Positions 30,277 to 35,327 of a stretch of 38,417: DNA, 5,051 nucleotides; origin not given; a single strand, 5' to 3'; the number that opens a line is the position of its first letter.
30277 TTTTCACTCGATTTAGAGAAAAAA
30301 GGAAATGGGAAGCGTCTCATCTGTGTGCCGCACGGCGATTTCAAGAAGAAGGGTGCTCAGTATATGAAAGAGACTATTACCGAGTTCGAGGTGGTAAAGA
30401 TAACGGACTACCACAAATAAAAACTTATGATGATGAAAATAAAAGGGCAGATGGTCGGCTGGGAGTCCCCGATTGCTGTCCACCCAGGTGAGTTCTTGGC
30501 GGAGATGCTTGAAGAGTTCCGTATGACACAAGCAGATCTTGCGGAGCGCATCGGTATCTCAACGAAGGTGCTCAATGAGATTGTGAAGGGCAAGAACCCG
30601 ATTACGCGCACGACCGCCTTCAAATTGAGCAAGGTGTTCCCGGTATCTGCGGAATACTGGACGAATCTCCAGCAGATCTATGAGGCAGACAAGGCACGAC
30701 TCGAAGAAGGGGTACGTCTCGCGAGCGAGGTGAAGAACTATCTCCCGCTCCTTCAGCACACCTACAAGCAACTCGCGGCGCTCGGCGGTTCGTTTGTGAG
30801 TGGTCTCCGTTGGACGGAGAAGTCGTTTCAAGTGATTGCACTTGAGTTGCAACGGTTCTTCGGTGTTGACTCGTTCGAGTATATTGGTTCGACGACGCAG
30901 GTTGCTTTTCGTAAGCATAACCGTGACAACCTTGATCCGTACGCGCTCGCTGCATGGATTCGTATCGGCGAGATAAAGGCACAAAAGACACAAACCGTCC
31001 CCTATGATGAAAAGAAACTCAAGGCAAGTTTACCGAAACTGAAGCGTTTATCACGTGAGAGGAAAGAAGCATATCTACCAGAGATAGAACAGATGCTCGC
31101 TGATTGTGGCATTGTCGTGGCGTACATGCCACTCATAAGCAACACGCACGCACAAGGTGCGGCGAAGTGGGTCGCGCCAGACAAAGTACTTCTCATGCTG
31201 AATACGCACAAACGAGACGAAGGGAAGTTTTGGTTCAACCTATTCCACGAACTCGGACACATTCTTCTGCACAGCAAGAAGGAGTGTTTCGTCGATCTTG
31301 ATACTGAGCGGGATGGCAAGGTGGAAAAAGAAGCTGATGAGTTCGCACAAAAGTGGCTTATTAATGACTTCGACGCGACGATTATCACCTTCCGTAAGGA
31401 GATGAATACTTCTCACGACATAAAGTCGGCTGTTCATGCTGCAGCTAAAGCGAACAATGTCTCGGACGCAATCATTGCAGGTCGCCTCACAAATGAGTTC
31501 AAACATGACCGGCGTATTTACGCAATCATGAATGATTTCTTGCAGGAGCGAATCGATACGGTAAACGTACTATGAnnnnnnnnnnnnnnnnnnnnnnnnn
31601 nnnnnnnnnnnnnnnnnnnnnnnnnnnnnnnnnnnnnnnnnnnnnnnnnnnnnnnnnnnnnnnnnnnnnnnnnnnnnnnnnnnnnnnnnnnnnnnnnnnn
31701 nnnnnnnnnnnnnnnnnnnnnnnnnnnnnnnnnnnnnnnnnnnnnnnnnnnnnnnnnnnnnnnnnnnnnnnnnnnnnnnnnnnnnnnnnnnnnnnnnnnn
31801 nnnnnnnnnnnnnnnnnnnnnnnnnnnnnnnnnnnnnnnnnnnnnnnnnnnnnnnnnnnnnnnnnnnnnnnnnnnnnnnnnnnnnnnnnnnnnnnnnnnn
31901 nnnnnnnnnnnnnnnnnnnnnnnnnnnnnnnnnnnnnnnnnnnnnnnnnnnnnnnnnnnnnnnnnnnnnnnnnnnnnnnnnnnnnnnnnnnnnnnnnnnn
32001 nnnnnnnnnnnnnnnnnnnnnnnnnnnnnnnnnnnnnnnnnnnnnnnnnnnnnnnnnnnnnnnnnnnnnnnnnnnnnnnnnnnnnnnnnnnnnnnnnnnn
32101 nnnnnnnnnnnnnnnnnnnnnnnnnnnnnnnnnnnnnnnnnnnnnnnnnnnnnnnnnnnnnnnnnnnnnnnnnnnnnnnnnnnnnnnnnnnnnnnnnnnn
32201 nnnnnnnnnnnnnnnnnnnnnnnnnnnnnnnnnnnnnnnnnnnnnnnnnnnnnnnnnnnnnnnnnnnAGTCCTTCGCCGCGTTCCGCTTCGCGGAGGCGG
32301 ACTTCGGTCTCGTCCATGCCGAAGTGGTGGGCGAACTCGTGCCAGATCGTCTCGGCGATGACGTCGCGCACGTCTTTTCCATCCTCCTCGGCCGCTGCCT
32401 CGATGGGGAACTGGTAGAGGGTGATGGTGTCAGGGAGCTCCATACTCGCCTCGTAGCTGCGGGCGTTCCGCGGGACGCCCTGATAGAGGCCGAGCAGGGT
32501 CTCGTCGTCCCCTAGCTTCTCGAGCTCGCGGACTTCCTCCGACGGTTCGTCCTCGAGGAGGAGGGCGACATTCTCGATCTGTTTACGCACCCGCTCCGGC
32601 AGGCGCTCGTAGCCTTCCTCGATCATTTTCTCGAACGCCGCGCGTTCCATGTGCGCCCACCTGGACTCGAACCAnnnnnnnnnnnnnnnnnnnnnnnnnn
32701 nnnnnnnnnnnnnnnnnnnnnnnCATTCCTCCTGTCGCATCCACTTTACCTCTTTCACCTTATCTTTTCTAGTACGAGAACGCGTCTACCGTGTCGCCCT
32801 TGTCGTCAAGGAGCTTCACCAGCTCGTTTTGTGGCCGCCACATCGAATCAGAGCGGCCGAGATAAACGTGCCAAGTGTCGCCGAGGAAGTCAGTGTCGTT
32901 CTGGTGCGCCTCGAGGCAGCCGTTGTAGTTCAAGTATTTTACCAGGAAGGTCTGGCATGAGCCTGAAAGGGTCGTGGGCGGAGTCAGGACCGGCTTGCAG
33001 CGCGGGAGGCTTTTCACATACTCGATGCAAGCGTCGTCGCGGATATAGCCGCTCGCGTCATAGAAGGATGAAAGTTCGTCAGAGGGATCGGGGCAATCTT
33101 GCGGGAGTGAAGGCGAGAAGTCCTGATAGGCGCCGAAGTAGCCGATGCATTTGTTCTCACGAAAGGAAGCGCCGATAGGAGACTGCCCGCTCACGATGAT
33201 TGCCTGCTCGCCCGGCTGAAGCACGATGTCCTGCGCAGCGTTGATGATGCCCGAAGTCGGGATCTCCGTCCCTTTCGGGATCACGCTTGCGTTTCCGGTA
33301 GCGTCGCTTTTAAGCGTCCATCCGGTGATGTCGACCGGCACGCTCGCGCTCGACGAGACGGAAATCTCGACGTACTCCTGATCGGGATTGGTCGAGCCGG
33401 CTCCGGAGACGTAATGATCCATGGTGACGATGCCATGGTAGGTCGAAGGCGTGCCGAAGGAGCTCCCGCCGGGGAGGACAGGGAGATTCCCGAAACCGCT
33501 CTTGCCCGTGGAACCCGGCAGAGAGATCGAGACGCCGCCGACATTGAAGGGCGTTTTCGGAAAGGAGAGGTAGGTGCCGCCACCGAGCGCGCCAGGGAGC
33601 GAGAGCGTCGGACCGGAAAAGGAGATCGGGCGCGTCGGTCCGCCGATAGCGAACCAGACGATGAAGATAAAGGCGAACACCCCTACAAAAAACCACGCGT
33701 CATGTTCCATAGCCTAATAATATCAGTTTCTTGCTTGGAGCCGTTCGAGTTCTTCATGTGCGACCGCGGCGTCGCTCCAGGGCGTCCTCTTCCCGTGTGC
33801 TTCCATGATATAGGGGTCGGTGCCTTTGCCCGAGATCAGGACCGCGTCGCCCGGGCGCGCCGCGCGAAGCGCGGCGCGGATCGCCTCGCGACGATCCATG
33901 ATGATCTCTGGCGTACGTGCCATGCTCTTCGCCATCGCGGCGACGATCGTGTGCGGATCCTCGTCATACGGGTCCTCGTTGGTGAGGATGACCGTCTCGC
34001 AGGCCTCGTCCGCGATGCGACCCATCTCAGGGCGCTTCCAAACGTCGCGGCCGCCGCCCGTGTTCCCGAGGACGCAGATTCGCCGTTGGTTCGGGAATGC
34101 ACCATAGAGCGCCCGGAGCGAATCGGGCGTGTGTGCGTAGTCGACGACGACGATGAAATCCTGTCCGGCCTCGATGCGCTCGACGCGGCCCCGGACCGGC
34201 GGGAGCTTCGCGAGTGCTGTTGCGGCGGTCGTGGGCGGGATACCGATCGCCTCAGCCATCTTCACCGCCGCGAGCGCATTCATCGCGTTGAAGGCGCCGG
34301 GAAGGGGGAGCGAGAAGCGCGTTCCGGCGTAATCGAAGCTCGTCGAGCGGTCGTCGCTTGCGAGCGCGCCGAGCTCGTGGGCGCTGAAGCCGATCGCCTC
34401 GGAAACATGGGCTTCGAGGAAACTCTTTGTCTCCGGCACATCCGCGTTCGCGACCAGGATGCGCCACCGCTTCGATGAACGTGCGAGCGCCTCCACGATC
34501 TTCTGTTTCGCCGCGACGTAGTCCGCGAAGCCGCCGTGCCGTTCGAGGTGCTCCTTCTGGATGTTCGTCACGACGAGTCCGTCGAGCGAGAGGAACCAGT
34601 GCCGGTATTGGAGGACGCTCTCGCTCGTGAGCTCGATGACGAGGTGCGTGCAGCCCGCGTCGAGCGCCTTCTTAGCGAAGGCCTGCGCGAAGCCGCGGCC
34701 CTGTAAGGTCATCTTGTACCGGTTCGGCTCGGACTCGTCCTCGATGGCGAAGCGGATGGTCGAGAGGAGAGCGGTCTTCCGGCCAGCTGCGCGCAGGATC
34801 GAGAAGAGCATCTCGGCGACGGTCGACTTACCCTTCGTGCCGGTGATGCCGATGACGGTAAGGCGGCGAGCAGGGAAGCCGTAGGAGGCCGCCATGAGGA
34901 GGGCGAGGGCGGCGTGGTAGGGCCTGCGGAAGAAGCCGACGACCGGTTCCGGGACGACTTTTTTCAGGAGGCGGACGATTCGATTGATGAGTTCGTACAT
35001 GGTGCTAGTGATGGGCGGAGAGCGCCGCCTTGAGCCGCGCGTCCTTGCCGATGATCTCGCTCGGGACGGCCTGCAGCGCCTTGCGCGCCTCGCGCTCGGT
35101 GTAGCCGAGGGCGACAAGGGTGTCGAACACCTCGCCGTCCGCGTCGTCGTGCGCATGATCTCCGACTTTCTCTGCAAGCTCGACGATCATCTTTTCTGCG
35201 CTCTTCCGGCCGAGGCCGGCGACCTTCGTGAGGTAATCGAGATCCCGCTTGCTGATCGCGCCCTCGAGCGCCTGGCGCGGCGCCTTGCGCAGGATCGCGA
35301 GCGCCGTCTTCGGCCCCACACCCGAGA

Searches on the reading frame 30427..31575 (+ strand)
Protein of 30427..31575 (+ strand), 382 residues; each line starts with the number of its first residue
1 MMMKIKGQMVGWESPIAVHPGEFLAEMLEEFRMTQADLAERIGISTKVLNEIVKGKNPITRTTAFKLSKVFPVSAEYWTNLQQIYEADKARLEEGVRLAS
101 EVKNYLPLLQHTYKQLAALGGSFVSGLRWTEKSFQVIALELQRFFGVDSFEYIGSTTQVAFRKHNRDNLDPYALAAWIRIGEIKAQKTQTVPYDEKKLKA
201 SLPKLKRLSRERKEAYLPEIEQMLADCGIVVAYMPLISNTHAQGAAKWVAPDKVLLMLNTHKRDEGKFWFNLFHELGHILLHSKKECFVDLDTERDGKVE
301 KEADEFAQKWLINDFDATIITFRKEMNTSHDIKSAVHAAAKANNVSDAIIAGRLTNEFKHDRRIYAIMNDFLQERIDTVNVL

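Call 94: search_protein_families(library=pfam, proteins=[window:30427-31575:+], max_evalue=0.0001)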
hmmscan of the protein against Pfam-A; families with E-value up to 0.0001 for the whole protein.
window:30427-31575:+ (382 aa): 4 families
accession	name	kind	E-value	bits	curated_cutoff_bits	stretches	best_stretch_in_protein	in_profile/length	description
PF06114.19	Peptidase_M78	-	9.8e-12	45.2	22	1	252-317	27-92/123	IrrE N-terminal-like domain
PF01381.28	HTH_3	-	1.5e-11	44.6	23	1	24-78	1-55/55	Helix-turn-helix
PF13443.12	HTH_26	-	1e-05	26.1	22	1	24-71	2-50/63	Cro/C1-type HTH DNA-binding domain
PF12844.13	HTH_19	-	4.1e-05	23.8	30.2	1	21-74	1-54/64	Helix-turn-helix domain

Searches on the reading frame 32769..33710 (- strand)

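Call 94: search_protein_families(library=pfam, proteins=[window:32769-33710:-], max_evalue=0.0001)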
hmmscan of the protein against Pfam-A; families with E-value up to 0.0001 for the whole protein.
window:32769-33710:- (313 aa): 1 family
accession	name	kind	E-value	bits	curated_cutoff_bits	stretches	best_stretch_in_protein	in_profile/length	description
PF00932.25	LTD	-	1.6e-08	35.3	34.3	1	95-177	8-72/109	Lamin Tail Domain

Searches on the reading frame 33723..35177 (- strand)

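Call 94: search_protein_families(library=pfam, proteins=[window:33723-35177:-], max_evalue=0.0001)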
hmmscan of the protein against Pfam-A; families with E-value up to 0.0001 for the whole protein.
window:33723-35177:- (484 aa): 2 families
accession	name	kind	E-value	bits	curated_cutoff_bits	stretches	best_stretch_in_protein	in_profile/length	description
PF08245.18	Mur_ligase_M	-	3.3e-28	99.5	24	1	111-307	1-199/200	Mur ligase middle domain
PF02875.26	Mur_ligase_C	-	9.8e-27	94.7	28.4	1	330-452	1-127/127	Mur ligase, glutamate ligase domain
